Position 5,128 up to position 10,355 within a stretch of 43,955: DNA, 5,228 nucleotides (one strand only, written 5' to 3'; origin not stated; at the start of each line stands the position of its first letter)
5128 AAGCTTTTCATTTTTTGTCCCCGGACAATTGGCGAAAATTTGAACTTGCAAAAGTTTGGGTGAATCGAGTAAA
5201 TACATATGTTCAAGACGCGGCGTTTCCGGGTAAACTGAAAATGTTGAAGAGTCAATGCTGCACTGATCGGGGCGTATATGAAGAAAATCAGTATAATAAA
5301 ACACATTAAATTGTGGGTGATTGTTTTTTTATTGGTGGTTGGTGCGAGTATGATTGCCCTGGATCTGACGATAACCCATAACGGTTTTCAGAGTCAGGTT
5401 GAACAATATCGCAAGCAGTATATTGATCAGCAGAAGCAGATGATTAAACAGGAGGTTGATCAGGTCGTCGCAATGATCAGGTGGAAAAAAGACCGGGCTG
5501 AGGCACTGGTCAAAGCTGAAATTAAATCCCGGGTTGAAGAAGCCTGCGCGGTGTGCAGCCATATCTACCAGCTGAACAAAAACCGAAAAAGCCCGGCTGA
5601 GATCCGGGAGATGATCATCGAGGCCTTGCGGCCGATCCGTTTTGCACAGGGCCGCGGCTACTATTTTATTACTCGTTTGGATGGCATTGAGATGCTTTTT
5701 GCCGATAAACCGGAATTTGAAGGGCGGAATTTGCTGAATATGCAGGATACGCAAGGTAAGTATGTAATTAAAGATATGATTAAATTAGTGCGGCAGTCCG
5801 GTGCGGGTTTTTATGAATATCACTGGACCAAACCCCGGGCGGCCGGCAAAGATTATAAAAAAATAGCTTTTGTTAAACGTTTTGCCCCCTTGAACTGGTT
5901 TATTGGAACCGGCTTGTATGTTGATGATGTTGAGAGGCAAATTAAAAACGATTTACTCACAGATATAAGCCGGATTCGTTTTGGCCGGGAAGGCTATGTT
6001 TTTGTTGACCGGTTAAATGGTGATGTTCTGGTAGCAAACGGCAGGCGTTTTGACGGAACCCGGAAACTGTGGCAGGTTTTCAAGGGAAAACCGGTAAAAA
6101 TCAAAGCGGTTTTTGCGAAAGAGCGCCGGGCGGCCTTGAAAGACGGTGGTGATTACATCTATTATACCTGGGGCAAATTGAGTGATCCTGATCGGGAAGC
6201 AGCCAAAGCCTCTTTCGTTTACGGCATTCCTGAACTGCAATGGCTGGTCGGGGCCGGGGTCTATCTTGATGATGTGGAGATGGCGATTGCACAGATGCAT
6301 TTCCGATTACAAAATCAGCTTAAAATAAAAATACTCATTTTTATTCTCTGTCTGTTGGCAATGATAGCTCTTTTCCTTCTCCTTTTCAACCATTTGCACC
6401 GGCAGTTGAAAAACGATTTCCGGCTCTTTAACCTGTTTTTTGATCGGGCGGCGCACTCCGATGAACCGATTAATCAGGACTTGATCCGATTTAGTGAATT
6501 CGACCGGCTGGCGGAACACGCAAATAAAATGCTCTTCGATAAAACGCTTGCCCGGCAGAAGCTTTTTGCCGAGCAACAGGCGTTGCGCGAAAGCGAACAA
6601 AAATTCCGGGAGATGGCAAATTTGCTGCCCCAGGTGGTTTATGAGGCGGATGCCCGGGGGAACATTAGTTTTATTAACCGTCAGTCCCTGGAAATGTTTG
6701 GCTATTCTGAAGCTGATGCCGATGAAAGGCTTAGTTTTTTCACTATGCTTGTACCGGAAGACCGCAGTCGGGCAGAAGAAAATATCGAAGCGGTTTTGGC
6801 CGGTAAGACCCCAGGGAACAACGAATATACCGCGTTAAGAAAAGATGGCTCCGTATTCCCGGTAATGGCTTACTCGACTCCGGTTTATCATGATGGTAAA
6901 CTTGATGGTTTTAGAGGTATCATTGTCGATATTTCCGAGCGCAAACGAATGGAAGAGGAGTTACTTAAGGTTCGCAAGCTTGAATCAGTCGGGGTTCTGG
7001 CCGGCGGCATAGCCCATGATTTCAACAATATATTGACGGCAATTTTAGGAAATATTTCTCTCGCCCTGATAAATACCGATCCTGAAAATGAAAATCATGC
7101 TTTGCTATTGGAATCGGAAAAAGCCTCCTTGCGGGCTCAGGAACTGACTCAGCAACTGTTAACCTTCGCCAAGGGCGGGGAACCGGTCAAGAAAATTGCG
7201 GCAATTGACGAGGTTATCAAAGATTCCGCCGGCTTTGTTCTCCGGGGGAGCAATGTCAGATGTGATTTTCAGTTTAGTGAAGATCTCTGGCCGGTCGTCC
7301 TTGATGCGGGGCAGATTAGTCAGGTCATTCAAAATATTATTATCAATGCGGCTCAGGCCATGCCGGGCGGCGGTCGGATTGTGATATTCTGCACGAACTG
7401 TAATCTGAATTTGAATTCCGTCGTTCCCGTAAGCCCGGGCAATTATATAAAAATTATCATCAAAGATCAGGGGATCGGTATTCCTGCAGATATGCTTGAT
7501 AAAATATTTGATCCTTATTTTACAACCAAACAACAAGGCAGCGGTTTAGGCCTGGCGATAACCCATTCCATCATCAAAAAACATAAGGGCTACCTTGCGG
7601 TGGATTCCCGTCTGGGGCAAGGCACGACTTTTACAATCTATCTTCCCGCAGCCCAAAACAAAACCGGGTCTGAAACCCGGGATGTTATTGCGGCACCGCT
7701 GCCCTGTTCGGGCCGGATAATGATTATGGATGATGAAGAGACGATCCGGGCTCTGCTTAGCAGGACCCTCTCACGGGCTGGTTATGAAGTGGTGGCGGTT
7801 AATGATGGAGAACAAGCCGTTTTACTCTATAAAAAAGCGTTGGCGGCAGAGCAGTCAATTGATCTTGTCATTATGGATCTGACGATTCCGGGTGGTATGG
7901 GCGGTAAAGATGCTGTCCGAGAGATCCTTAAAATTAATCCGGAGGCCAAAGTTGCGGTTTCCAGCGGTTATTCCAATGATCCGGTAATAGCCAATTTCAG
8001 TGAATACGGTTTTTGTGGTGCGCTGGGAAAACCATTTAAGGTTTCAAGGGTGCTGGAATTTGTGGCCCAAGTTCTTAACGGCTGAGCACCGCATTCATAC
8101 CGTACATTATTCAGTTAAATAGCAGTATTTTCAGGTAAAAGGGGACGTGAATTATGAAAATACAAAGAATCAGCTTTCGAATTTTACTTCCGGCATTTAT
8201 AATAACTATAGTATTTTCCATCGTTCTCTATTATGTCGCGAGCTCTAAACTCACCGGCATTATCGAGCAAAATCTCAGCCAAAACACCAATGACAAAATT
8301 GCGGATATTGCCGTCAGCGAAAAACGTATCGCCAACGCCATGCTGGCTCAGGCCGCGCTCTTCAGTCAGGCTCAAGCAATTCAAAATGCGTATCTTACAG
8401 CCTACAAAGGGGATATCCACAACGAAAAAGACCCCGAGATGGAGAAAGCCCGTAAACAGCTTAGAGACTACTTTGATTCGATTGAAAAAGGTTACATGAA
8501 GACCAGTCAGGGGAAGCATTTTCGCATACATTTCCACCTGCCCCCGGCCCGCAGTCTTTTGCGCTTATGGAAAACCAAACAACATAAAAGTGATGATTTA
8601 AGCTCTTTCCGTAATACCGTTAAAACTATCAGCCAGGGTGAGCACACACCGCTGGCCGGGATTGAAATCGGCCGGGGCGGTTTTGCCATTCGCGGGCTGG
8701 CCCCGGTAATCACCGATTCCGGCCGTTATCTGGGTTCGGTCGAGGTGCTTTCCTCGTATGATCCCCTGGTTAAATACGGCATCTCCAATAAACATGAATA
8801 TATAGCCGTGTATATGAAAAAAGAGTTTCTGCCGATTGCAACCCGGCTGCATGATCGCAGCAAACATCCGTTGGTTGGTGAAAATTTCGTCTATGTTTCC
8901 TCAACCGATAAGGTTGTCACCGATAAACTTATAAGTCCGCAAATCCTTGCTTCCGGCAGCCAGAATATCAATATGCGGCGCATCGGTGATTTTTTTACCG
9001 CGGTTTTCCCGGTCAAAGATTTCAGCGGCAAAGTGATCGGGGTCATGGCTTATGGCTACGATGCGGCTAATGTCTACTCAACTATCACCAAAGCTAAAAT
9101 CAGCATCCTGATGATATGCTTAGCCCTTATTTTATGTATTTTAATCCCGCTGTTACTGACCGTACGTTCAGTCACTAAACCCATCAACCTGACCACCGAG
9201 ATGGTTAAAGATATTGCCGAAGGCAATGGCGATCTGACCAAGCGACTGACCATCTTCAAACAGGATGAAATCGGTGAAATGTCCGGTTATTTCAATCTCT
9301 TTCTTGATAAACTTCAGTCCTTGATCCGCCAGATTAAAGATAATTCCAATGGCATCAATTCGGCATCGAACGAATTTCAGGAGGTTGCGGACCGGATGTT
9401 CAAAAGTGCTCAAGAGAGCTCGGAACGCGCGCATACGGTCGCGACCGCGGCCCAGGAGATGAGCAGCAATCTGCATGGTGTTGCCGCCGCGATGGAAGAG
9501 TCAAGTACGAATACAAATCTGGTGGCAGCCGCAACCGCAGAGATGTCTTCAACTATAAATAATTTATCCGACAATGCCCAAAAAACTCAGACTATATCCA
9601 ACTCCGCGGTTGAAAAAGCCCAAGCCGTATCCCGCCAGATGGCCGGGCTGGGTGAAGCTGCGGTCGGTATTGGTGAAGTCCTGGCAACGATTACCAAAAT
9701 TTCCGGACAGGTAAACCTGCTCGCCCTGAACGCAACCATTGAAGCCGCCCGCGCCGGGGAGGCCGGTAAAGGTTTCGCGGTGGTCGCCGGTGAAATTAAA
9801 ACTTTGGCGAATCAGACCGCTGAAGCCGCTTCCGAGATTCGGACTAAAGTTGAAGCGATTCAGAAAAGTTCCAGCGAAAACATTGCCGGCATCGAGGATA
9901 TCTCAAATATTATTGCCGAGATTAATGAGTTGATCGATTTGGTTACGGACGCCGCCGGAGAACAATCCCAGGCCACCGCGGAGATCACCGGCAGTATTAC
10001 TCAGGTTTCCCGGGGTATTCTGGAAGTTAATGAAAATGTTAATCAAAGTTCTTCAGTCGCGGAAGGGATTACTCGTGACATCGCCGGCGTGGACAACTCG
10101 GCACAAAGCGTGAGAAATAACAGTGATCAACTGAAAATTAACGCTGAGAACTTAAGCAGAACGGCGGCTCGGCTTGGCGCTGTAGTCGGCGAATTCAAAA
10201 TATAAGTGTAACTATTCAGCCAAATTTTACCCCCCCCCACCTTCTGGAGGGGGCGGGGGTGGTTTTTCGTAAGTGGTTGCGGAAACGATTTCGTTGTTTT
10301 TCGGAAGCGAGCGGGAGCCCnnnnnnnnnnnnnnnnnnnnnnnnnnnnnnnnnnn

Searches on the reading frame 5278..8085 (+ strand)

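Call 8: search_protein_families(library=ncbifam, proteins=[window:5278-8085:+], max_evalue=0.00001)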
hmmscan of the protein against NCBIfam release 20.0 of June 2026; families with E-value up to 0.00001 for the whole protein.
window:5278-8085:+ (935 aa): 102 families (the best 25 are shown)
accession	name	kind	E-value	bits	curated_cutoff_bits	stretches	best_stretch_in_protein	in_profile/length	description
NF046020.1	HisKinCckABruc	equivalog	2.5e-84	283.7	1000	1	424-933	329-867/868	cell cycle histidine kinase CckA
NF010076.0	PRK13557.1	subfamily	1.9e-77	261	631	1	454-935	45-535/540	histidine kinase famiy protein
NF010411.0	PRK13837.1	equivalog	5.7e-70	236.3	647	1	553-922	432-801/828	two-component system VirA-like sensor kinase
NF046026.1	HisKinCckACaul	equivalog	4.2e-65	220.1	1000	1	541-902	272-645/678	cell cycle histidine kinase CckA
NF008468.0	PRK11360.1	equivalog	5.7e-60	203.3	646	1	445-796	272-613/616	two-component system sensor histidine kinase AtoS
NF052573.1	HisKinEspAMyxo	equivalog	1.4e-45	155.6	1400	1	440-928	250-745/755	serine histidine kinase EspA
NF052574.1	HisKinEspCMyxo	equivalog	2.9e-44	151.4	1200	1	462-890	309-738/785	serine histidine kinase EspC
NF007688.0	PRK10364.1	equivalog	1e-38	133.3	479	1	555-795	224-455/460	two-component system sensor histidine kinase ZraS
NF052443.1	SensHisKinMctS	equivalog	1.3e-38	132.6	700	2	79-222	50-188/457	two-component system sensor histidine kinase MctS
NF041777.1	sens_FixL_Rhizob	equivalog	2.1e-37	128.9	850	1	433-794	115-484/485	sensor protein FixL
NF047874.1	MASE3_PAS_HK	subfamily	5.4e-33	114.7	560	2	720-796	548-630/655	MASE3 domain-containing sensor histidine kinase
NF047466.1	hybrid_RR_LvrB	exception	3.2e-32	112.1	500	1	554-791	135-376/377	hybrid histidine kinase/response regulator LvrB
NF047497.1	HK_LIC_12097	equivalog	2.2e-30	105.6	500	1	548-791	127-366/367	LIC_12097 family sensor histidine kinase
NF038348.1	T2SS_HK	subfamily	3.3e-30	105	450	1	608-790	399-572/574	histidine kinase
TIGR02956.1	TMAO_torS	equivalog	2e-29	102.4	676.5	1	674-935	574-822/967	TMAO reductase system sensor histidine kinase/response regulator TorS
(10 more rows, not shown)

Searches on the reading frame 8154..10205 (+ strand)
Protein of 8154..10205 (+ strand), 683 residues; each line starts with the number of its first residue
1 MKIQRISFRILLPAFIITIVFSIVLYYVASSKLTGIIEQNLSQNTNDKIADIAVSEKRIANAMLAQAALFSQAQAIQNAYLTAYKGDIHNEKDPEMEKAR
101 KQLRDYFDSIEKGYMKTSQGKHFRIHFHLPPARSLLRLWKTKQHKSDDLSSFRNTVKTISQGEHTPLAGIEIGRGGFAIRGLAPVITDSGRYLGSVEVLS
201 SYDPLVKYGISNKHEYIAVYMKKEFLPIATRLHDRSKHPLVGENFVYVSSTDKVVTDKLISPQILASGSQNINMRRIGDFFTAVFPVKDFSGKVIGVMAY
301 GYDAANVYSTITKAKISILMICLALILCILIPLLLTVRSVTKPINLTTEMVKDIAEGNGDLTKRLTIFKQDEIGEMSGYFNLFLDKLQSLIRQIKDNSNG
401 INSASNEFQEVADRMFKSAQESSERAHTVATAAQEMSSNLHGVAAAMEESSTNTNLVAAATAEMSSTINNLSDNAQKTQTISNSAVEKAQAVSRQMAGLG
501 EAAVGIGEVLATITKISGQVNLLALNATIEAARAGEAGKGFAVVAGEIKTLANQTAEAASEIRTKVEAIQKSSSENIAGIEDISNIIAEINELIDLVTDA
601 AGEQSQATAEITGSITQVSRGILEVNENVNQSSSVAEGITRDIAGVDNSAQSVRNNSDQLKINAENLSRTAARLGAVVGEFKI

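Call 7: search_protein_families(library=ncbifam, proteins=[window:8154-10205:+], max_evalue=0.00001)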
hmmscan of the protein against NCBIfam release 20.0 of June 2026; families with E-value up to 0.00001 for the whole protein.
window:8154-10205:+ (683 aa): 10 families
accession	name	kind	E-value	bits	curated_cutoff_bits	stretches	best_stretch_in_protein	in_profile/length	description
NF058645.1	MCPCtpMPsAe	equivalog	1.5e-51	175.8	900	1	305-683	194-558/558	methyl-accepting chemotaxis protein CtpM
NF041847.1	transduc_aer2_vibrio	equivalog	1.5e-26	92.9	1200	1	339-660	454-745/804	aerotaxis transducer Aer2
NF047851.1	MCPCitTducer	equivalog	4.5e-26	92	900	1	311-669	188-523/553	methyl-accepting chemotaxis citrate transducer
NF011615.0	PRK15041.1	equivalog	6.8e-26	91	947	1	304-665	185-520/554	methyl-accepting chemotaxis protein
NF011622.0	PRK15048.1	equivalog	1.5e-25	90.4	900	1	314-669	190-522/553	methyl-accepting chemotaxis protein II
NF007309.0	PRK09793.1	equivalog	7.7e-23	81.2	903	1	314-651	189-502/533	methyl-accepting chemotaxis protein IV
NF050802.1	AspChtxCcaA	equivalog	5.3e-18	64.8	1300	1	488-625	554-694/700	aspartate chemotaxis receptor CcaA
NF033092.0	HK_WalK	equivalog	1.1e-11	44.1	725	1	251-392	114-251/594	cell wall metabolism sensor histidine kinase WalK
NF040691.1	MtrAB_MtrB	equivalog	1.8e-07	30.6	450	1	300-399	172-269/507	MtrAB system histidine kinase MtrB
TIGR02168.1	SMC_prok_B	equivalog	3.8e-06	24.9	567.35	1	405-666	678-949/1181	chromosome segregation protein SMC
